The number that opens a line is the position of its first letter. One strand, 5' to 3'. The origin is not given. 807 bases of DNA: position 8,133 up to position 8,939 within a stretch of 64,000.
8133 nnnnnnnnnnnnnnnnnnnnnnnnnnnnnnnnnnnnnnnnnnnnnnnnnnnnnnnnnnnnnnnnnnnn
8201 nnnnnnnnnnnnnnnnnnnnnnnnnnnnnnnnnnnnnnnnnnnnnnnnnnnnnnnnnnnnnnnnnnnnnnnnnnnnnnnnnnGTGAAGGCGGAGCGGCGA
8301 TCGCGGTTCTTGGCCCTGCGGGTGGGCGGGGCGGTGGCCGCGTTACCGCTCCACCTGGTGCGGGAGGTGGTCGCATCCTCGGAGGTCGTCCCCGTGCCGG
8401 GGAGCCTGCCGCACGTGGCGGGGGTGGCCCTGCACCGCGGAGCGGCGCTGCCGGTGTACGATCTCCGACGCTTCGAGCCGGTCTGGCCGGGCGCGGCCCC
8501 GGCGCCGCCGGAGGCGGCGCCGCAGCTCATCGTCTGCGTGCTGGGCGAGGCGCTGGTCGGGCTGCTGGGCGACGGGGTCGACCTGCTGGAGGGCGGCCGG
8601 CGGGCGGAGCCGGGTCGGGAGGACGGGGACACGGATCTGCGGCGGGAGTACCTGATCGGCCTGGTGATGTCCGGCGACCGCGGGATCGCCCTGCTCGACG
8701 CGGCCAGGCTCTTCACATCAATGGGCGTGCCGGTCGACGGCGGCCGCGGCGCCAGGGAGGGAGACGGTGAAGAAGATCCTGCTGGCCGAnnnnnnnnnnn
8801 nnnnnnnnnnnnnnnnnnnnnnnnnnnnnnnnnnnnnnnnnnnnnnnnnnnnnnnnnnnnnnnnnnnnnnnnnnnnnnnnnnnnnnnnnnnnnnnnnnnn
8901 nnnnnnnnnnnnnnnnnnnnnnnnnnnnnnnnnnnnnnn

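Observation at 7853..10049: Orphan CheW-CheW-RomR-like operon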

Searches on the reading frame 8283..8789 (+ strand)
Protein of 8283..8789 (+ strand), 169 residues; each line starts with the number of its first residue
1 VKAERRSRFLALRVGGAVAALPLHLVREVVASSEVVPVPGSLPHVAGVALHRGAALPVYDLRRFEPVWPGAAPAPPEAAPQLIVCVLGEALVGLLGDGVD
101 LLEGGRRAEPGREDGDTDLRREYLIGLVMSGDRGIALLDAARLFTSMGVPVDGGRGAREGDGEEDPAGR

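Call 3: search_protein_families(library=pfam, proteins=[window:8283-8789:+], max_evalue=1)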
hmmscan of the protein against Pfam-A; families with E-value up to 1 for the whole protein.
window:8283-8789:+ (169 aa): 1 family
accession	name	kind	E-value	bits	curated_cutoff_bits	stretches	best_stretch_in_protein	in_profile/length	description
PF01584.24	CheW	-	2.6e-15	56.7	23.5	1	9-145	2-135/138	CheW-like domain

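Call 4: search_protein_families(library=ncbifam, proteins=[window:8283-8789:+], max_evalue=1)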
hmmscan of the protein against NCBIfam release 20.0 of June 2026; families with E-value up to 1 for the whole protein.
window:8283-8789:+ (169 aa): 1 family
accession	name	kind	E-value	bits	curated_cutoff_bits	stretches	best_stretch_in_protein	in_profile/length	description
NF007903.0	PRK10612.1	equivalog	0.0022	17.8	260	1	9-146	19-153/167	chemotaxis protein CheW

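Call 46: find_homologous_proteins(query=window:8283-8789:+, max_evalue=0.001)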
Query window:8283-8789:+ (169 aa): 28 proteins with E <= 0.001 among 4558 candidates.
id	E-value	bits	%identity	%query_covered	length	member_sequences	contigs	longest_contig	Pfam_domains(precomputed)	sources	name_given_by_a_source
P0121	2.7e-101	354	100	100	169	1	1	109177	PF01584.25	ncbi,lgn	ncbi:MAG: chemotaxis protein CheW [Acidobacteriota bacterium]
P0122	3.1e-41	159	57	100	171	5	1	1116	PF01584.25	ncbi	-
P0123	6.3e-41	158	56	96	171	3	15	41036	PF01584.25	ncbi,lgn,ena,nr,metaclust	ncbi:MAG: hypothetical protein DMF50_00240 [Acidobacteria bacterium]|nr:MAG: hypothetical protein DM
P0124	1.1e-40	157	54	100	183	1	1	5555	PF01584.25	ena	-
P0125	1.5e-40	157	50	100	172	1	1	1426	PF01584.25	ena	-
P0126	4.7e-39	152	55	100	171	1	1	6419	PF01584.25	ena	-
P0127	1.1e-38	151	58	88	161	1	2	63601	PF01584.25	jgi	jgi:chemotaxis signal transduction protein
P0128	4.1e-38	149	56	95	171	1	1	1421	PF01584.25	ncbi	-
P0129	5.1e-38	148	51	95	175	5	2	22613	PF01584.25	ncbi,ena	-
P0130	3.8e-36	142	51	95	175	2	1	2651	PF01584.25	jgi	-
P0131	1.5e-35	140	53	95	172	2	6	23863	PF01584.25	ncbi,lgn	-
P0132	6.4e-35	138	54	96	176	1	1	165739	PF01584.25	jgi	jgi:chemotaxis signal transduction protein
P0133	2.1e-34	137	53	99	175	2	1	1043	PF01584.25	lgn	-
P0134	2.4e-34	136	49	100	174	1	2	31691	PF01584.25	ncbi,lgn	-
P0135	6.8e-34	135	55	85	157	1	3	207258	PF01584.25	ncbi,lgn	-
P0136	1.4e-33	134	49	100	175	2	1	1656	PF01584.25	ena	-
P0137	1.4e-32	131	51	100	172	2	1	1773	PF01584.25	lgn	-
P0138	2.7e-31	127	49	99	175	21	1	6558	PF01584.25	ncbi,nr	ncbi:MAG TPA: chemotaxis protein CheW [Candidatus Binatia bacterium]|nr:chemotaxis protein CheW [Can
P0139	3.5e-31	126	49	99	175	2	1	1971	PF01584.25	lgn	-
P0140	4.1e-31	126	47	99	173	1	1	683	PF01584.25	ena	-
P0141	6.7e-31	125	48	95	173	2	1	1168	PF01584.25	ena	-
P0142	1.0e-29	121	50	95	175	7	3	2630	PF01584.25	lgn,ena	-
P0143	1.9e-29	121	50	96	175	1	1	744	PF01584.25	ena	-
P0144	3.7e-29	120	53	91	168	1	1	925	PF01584.25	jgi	jgi:chemotaxis signal transduction protein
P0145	3.4e-27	113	50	87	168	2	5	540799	PF01584.25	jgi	jgi:chemotaxis signal transduction protein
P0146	1.3e-26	111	49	92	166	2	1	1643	PF01584.25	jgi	jgi:chemotaxis signal transduction protein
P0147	7.2e-26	109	49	96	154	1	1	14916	PF01584.25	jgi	jgi:chemotaxis signal transduction protein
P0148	1.3e-25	108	50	77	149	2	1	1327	PF01584.25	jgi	-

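Call 47: find_encoding_contigs(protein=P0145, flank=10000, max_places=1)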
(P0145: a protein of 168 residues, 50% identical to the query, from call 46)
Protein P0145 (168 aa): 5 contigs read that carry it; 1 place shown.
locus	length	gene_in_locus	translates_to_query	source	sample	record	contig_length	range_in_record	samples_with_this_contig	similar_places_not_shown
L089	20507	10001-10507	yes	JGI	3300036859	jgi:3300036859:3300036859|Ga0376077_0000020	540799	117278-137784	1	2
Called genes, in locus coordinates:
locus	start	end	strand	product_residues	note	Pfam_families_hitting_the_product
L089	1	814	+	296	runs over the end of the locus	PF02737:3HCDH_N, PF00725:3HCDH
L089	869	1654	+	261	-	PF00378:ECH_1, PF16113:ECH_2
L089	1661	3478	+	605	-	PF06835:LptC, PF03968:LptD_N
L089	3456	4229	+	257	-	PF00005:ABC_tran, PF13304:AAA_21 (faint), PF12399:BCA_ABC_TP_C (weak)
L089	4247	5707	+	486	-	PF00309:Sigma54_AID, PF04963:Sigma54_CBD, PF04552:Sigma54_DBD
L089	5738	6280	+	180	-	PF02482:Ribosomal_S30AE, PF16321:Ribosom_S30AE_C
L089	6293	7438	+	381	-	PF02771:Acyl-CoA_dh_N, PF02770:Acyl-CoA_dh_M, PF00441:Acyl-CoA_dh_1, PF08028:Acyl-CoA_dh_2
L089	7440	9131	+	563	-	PF01642:MM_CoA_mutase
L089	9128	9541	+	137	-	PF02310:B12-binding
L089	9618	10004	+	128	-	PF01584:CheW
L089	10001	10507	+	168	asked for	PF01584:CheW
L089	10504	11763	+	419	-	PF00072:Response_reg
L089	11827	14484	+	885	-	PF00133:tRNA-synt_1, PF09334:tRNA-synt_1g, PF13603:tRNA-synt_1_2, PF09334:tRNA-synt_1g (weak), PF08264:Anticodon_1, PF10458:Val_tRNA-synt_C (weak)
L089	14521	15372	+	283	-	PF02749:QRPTase_N, PF01729:QRPTase_C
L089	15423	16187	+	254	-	PF03099:BPL_LplA_LipB, PF02237:BPL_C (faint)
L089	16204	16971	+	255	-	PF03309:Pan_kinase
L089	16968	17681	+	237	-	-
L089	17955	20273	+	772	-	PF13567:DUF4131, PF03772:Competence, PF00753:Lactamase_B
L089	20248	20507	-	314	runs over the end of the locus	PF02163:Peptidase_M50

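Call 48: find_encoding_contigs(protein=P0138, flank=6000, max_places=1)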
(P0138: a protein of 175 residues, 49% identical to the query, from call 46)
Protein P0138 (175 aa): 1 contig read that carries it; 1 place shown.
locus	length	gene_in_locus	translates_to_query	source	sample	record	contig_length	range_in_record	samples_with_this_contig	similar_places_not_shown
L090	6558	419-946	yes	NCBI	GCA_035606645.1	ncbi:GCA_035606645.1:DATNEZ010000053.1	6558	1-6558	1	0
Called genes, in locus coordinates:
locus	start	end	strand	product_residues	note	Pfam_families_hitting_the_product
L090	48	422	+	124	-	PF01584:CheW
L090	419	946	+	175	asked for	PF01584:CheW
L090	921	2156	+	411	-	PF00072:Response_reg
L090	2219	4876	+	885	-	PF00133:tRNA-synt_1, PF09334:tRNA-synt_1g, PF13603:tRNA-synt_1_2, PF09334:tRNA-synt_1g (weak), PF08264:Anticodon_1, PF10458:Val_tRNA-synt_C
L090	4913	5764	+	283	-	PF02749:QRPTase_N, PF01729:QRPTase_C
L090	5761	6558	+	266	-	PF03099:BPL_LplA_LipB, PF16917:BPL_LplA_LipB_2 (weak)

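Call 63: predict_structure(alignment_id=A3)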
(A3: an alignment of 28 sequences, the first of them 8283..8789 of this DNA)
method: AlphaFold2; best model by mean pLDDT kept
length: 169 residues; sequences in the alignment: 28
mean_pLDDT: 71.5   pTM: 0.66
mean pLDDT of the five models: 71.5, 70.3, 68.9, 59.8, 56.9
residues with pLDDT >= 90: 0; 70-90: 98; 50-70: 56; < 50: 15
segments of 3 or more residues with pLDDT < 50: 153-162
pLDDT, mean of each block of 10 residues (from residue 1): 70 81 79 82 86 82 74 55 58 66 71 62 87 85 81 45 51
secondary structure, 60 per line:
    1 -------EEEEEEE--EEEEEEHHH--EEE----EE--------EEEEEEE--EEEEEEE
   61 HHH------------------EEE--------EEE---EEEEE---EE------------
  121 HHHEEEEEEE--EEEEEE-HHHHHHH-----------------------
elements in order: E8-14 E17-22 E28-30 E45-51 E54-60 E82-84 E93-95 E99-103 E124-130 E133-138 H140-146

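Call 65: search_protein_representatives(alignment_id=A3)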
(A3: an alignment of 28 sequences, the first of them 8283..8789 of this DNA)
Query: 28 sequences, 173 profile positions. Proteins with E-value up to 0.001 (for the whole library): 12635; up to 1e-10: 999; up to 1e-30: 15. The best 150 are listed.
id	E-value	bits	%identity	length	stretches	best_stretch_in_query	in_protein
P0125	2.3e-68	245.3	-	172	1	1-173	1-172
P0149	1.2e-63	229.9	-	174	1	4-172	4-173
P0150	1.1e-60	220.3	-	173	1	5-173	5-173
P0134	6.0e-60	217.9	-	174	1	1-173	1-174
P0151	2.3e-54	199.7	-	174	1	1-173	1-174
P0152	4.6e-48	179.2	-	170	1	3-173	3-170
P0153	2.5e-45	170.3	-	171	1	1-173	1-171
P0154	2.6e-43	163.7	-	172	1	1-136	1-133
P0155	4.9e-43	162.8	-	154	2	1-111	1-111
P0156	3.5e-40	153.5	-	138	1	36-173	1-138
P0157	2.4e-34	134.5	-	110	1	48-157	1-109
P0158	9.8e-34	132.5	-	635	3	1-143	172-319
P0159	1.1e-32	129.1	-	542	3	5-148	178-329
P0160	1.3e-32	128.9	-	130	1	35-173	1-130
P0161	1.3e-31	125.6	-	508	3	5-170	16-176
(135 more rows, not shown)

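Call 66: fold_search(model_id=the predicted structure, library=pdb)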
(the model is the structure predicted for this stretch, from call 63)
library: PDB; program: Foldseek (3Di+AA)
matches with E <= 10: 109; with E <= 0.001: 9
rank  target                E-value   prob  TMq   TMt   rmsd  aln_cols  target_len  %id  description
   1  8c5v_E                4.0e-07  1.00  0.61  0.70   3.8       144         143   24  Chemotaxis core signalling unit from E protein lysed E. coli cells (released 2023-09-13)
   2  6s1k_C                6.0e-07  1.00  0.62  0.71   3.9       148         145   25  E. coli Core Signaling Unit, carrying QQQQ receptor mutation (released 2020-01-22)
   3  2qdl_B                3.8e-06  1.00  0.59  0.67   3.4       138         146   17  Crystal structure of scaffolding protein TtCheW from Thermoanaerobacter tengcongensis (released 2007-09-04)
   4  2qdl_A                6.9e-06  1.00  0.60  0.65   5.2       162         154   17  Crystal structure of scaffolding protein TtCheW from Thermoanaerobacter tengcongensis (released 2007-09-04)
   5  9a72_B                7.8e-06  1.00  0.59  0.64   7.3       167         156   21  Integrative model of YFMS-CHEW by crosslinking MS and deep learning (released 2024-09-18)
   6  2ch4_W                2.9e-05  1.00  0.61  0.72   4.1       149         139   20  Complex between Bacterial Chemotaxis histidine kinase CheA domains P4 and P5 and receptor-adaptor protein CheW (released 2006-04-18)
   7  2ch4_Y                3.0e-05  1.00  0.60  0.71   4.2       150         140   21  Complex between Bacterial Chemotaxis histidine kinase CheA domains P4 and P5 and receptor-adaptor protein CheW (released 2006-04-18)
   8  1k0s_MODEL_1_A        1.6e-04  1.00  0.55  0.60   6.2       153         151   21  Solution structure of the chemotaxis protein CheW from the thermophilic organism Thermotoga maritima (released 2002-02-06)
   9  2ho9_MODEL_1_A        2.0e-04  1.00  0.54  0.55   5.0       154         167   21  Solution Structure of chemotaxi protein CheW from Escherichia coli (released 2007-07-10)
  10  1b3q_B                1.1e-03  1.00  0.47  0.24   4.9       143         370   17  CRYSTAL STRUCTURE OF CHEA-289, A SIGNAL TRANSDUCING HISTIDINE KINASE (released 1999-12-15)
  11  8c5v_A                1.1e-03  1.00  0.51  0.25   4.9       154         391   19  Chemotaxis core signalling unit from E protein lysed E. coli cells (released 2023-09-13)
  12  2ch4_B                1.3e-03  1.00  0.50  0.30   4.7       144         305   17  Complex between Bacterial Chemotaxis histidine kinase CheA domains P4 and P5 and receptor-adaptor protein CheW (released 2006-04-18)
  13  2ch4_A                1.6e-03  1.00  0.49  0.29   4.8       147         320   17  Complex between Bacterial Chemotaxis histidine kinase CheA domains P4 and P5 and receptor-adaptor protein CheW (released 2006-04-18)
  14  4jpb_A                1.7e-03  1.00  0.51  0.64   4.7       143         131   18  The structure of a ternary complex between CheA domains P4 and P5 with CheW and with an unzipped fragment of TM14, a c (released 2013-08-28)
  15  6s1k_A                5.0e-03  1.00  0.54  0.27   4.3       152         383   21  E. coli Core Signaling Unit, carrying QQQQ receptor mutation (released 2020-01-22)
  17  3ur1_A                1.6e-02  1.00  0.50  0.34   4.8       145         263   18  The structure of a ternary complex between CheA domains P4 and P5 with CheW and with a truncated fragment of TM14, a c (released 2012-03-07)
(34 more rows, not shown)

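Call 68: search_solved_structures(query=A3, max_evalue=1, show_alignments=3)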
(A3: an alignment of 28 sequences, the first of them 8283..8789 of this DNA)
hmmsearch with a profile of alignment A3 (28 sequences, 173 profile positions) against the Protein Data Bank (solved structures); distinct sequences matched with E-value up to 1: 8.
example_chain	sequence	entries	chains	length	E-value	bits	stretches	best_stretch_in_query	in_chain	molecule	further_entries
2ho9_A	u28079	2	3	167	2e-10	43.6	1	4-150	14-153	Chemotaxis protein cheW | CheW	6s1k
8c5v_E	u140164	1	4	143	3.4e-10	42.9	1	7-150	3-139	Chemotaxis protein CheW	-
1k0s_A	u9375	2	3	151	1.2e-09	41.1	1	8-149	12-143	CHEMOTAXIS PROTEIN CHEW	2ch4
3ja6_A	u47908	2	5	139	1.6e-09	40.7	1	8-147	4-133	Chemotaxis protein CheW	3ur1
4jpb_W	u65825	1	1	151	1.6e-09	40.7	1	8-147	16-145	Chemotaxis protein CheW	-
2qdl_A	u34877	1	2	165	2.4e-07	33.6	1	7-149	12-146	Chemotaxis signal transduction protein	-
2b5a_A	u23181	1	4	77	0.71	12.5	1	110-164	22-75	C.BclI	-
4lm6_B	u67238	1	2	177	0.74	12.4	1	86-162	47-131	cryptophyte phycocyanin beta chain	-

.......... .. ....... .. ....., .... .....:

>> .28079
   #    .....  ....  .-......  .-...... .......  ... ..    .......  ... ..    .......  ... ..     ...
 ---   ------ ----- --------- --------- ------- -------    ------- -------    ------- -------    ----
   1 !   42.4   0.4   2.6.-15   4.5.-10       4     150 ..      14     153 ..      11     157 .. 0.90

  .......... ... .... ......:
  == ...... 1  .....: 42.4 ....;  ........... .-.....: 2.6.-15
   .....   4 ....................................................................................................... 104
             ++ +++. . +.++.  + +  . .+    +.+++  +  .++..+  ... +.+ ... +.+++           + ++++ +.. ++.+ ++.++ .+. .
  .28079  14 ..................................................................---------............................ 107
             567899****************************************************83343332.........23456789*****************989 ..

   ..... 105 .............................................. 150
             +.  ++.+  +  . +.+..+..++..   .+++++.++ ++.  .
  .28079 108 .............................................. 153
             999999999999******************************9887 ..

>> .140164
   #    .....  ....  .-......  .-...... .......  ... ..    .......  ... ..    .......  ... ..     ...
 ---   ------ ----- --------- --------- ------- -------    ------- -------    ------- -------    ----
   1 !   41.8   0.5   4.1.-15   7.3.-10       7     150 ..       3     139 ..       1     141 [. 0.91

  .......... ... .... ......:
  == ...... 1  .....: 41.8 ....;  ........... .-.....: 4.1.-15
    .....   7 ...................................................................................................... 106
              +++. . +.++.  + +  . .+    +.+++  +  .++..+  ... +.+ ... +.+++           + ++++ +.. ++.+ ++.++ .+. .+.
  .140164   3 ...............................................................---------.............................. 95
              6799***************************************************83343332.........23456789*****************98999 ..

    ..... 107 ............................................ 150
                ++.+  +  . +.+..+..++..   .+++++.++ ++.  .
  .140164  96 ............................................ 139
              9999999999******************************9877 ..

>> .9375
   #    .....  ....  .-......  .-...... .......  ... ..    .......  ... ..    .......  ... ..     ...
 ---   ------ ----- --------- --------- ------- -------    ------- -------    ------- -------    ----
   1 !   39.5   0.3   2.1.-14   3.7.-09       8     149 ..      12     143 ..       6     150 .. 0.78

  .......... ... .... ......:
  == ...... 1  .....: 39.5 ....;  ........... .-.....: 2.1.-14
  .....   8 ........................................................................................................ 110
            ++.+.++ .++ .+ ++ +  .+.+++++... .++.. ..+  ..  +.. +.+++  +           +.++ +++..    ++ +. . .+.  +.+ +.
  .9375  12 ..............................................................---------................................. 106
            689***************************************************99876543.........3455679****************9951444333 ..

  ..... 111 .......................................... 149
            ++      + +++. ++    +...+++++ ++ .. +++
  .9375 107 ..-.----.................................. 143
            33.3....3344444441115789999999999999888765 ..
